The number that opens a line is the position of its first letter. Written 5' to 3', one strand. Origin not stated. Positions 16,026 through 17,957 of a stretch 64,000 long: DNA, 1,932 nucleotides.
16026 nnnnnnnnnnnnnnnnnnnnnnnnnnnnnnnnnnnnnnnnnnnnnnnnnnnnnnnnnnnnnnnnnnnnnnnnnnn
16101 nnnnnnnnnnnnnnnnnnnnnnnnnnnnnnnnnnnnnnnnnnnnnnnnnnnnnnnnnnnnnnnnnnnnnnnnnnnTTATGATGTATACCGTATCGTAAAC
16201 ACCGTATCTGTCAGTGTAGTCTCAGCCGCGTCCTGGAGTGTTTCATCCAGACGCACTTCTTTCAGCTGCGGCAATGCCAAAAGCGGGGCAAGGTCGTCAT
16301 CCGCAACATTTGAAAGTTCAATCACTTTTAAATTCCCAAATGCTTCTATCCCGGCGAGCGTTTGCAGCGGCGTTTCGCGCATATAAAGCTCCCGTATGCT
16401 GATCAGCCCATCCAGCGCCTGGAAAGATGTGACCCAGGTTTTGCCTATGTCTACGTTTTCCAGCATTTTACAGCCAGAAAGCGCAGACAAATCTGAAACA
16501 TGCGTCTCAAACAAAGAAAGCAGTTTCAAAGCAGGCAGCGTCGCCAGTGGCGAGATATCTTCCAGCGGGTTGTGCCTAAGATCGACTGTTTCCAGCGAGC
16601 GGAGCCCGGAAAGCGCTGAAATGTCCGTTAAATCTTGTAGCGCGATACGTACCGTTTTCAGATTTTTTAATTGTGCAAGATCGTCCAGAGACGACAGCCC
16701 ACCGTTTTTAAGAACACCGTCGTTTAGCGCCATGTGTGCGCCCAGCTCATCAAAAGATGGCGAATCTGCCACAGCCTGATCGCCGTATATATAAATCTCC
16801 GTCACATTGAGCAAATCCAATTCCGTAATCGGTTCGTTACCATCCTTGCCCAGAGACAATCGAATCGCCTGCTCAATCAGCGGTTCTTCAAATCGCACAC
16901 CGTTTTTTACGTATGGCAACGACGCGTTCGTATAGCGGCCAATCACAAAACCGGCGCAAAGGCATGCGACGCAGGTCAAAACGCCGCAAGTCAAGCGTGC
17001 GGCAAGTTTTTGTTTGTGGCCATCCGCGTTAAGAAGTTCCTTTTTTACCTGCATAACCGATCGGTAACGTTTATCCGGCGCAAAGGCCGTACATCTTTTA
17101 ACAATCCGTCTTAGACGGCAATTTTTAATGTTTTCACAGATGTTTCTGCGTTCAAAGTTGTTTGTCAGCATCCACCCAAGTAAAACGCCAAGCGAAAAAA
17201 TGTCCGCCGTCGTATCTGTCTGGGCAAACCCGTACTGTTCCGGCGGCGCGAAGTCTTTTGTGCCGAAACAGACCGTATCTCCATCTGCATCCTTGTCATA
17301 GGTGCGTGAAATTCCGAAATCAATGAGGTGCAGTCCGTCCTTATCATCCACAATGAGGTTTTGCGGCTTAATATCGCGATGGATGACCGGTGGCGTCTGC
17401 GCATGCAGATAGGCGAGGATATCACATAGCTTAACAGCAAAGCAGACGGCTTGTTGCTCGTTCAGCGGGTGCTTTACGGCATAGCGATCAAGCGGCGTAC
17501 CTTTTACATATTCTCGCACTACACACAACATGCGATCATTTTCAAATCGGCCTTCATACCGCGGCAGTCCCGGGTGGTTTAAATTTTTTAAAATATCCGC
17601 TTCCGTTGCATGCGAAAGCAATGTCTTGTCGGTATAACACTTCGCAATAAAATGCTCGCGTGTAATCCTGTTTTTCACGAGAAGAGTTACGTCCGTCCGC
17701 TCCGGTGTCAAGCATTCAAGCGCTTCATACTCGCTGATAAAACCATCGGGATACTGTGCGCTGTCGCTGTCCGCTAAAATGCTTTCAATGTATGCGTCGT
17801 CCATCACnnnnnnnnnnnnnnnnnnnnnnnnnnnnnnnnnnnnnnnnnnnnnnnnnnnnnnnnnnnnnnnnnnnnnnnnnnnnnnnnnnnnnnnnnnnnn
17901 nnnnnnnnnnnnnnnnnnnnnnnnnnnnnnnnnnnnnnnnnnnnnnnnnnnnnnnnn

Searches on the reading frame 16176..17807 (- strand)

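Call 53: search_protein_families(library=pfam, proteins=[window:16176-17807:-], max_evalue=0.000001)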
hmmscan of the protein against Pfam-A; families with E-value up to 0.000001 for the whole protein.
window:16176-17807:- (543 aa): 3 families
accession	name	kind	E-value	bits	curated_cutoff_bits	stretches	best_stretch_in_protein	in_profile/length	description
PF00069.31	Pkinase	-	2.4e-31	109.5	31.7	1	47-231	21-209/263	Protein kinase domain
PF07714.23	PK_Tyr_Ser-Thr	-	8.8e-21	74.8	23.1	1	58-216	40-200/258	Protein tyrosine and serine/threonine kinase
PF12799.13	LRR_4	-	6.4e-16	58.5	27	0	404-444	2-43/44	Leucine Rich repeats (2 copies)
